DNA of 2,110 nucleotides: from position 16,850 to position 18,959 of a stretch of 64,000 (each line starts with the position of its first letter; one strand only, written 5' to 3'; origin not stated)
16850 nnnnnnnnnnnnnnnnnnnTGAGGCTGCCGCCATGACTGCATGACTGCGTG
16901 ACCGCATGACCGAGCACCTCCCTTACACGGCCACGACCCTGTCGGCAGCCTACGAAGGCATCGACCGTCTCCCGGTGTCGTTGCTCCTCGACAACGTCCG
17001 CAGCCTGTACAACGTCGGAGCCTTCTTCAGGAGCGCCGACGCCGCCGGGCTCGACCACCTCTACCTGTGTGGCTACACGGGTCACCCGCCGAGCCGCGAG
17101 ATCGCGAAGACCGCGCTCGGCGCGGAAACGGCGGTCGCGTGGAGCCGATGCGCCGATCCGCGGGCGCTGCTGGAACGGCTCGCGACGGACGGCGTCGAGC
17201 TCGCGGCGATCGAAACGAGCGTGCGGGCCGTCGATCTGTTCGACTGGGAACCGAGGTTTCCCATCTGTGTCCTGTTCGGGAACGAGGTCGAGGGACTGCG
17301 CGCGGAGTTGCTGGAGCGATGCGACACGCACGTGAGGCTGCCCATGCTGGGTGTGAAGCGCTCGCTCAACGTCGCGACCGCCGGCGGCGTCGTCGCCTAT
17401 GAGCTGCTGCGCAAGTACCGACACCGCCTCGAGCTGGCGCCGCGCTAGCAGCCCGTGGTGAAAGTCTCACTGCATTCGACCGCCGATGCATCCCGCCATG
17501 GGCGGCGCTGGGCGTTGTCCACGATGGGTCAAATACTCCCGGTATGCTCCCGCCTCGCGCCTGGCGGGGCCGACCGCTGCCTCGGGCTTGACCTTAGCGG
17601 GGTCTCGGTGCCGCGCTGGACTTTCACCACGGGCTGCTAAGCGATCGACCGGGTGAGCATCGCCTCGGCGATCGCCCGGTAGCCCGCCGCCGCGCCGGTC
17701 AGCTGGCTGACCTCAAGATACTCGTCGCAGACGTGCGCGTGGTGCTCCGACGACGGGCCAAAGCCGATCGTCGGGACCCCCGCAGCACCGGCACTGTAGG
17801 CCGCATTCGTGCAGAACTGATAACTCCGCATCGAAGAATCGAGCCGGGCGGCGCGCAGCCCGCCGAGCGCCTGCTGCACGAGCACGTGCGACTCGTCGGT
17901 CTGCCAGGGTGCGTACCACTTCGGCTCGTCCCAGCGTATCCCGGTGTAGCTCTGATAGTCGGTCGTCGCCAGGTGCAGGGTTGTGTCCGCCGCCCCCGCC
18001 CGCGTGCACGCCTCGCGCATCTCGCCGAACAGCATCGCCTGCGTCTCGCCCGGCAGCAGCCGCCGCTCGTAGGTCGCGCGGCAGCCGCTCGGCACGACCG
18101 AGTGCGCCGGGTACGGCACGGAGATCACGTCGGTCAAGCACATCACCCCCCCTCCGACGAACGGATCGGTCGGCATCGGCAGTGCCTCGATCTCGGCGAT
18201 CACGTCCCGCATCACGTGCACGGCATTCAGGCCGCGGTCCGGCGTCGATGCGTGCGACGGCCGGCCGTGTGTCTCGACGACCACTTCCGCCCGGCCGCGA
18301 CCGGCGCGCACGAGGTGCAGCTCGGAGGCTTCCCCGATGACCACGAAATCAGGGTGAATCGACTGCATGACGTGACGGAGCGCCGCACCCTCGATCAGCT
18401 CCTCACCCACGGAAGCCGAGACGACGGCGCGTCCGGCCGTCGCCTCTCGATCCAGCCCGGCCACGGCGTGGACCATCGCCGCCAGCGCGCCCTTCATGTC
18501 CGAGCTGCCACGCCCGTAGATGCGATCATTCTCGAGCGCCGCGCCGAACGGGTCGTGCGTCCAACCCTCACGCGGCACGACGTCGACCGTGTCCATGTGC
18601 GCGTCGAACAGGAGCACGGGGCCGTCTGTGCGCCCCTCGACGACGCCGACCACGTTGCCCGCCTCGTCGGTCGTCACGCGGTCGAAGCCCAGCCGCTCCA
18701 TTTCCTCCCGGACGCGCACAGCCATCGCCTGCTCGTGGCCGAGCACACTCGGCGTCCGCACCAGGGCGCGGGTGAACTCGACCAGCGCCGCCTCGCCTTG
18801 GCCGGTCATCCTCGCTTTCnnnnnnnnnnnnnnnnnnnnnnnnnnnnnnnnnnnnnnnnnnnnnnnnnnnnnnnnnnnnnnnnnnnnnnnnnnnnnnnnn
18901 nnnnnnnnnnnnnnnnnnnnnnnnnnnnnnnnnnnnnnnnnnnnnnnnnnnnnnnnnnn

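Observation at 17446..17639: A 190-bp MITE with TA duplications inserted exactly at the shared stop-codon TA of two convergent genes, rebuilding both stops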

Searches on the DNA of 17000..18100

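Call 5: search_rna_families(source=window, start=17000, end=18100, threshold=evalue, max_evalue=1)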
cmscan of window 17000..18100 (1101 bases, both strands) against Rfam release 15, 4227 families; matches with E-value up to 1: 0.
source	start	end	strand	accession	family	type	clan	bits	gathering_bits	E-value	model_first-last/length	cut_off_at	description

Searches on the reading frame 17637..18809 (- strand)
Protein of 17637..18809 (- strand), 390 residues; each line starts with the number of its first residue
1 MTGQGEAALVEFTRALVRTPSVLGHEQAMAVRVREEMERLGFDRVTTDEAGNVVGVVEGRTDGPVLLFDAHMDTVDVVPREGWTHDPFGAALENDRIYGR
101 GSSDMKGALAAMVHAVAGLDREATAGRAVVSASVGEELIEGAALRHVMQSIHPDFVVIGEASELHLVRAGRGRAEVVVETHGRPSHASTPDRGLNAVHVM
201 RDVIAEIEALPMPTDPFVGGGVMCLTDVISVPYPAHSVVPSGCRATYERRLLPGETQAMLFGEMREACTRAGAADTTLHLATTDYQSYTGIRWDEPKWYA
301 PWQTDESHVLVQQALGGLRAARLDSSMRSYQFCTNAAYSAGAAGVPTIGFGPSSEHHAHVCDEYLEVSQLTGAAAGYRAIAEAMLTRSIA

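Call 16: search_protein_families(library=pfam, proteins=[window:17640-18809:-])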
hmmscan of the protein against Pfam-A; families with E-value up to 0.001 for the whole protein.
window:17640-18809:- (390 aa): 2 families
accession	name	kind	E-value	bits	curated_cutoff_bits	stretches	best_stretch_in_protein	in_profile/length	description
PF01546.33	Peptidase_M20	-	6.9e-23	82.1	24.6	1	67-382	1-205/206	Peptidase family M20/M25/M40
PF07687.19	M20_dimer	-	1.9e-12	47.5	21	1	171-273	4-104/107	Peptidase dimerisation domain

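Call 17: search_protein_families(library=ncbifam, proteins=[window:17640-18809:-])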
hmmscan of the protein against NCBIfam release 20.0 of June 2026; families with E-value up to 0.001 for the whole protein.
window:17640-18809:- (390 aa): 53 families (the best 25 are shown)
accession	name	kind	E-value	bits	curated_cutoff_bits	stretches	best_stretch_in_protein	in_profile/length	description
NF009555.0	PRK13004.1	equivalog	8.2e-115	383.9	321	1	6-386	14-397/399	YgeY family selenium metabolism-linked hydrolase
TIGR03526.1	selenium_YgeY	hypoth_equivalog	2e-77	260.7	321.5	1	8-381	14-390/395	YgeY family selenium metabolism-linked hydrolase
TIGR01910.1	DapE-ArgE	subfamily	3.7e-48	164.6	217.6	1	10-371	1-368/373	ArgE/DapE family deacylase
TIGR01892.1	AcOrn-deacetyl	equivalog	8e-39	133.7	297.7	1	33-374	24-358/365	acetylornithine deacetylase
NF005710.0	PRK07522.1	subfamily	2.3e-36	125.8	412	1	29-384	31-388/391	acetylornithine deacetylase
NF006399.0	PRK08651.1-2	equivalog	3.7e-36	125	381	1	8-209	5-215/405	succinyl-diaminopimelate desuccinylase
NF006402.0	PRK08651.1-5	equivalog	3.1e-34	118.6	369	1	10-384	6-367/369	succinyl-diaminopimelate desuccinylase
NF006365.0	PRK08588.1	subfamily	5.7e-33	114.8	289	1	16-385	16-381/383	succinyl-diaminopimelate desuccinylase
NF003474.0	PRK05111.1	equivalog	2.2e-32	112.4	460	1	50-210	61-219/383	acetylornithine deacetylase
NF006400.0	PRK08651.1-3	equivalog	3e-32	111.9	374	2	57-207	75-231/410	succinyl-diaminopimelate desuccinylase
NF005306.0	PRK06837.1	subfamily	1.1e-31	110.2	376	1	44-210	77-246/427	ArgE/DapE family deacylase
NF009557.0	PRK13009.1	equivalog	1.8e-30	106.4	284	1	9-385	5-375/377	succinyl-diaminopimelate desuccinylase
TIGR01900.1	dapE-gram_pos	equivalog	1.8e-29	102.8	304.2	1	7-377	3-346/351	succinyl-diaminopimelate desuccinylase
NF005373.0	PRK06915.1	equivalog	1.2e-27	97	428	1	43-210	73-242/422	peptidase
NF009558.0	PRK13013.1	equivalog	1.3e-27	96.5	428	1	51-213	74-242/429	acetylornithine deacetylase/succinyl-diaminopimelate desuccinylase family protein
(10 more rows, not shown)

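Call 28: find_encoding_contigs(protein=window:17637-18809:-, flank=3000, max_places=10)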
Protein window:17637-18809:- (390 aa): no gene with exactly this product is on record in the collection.
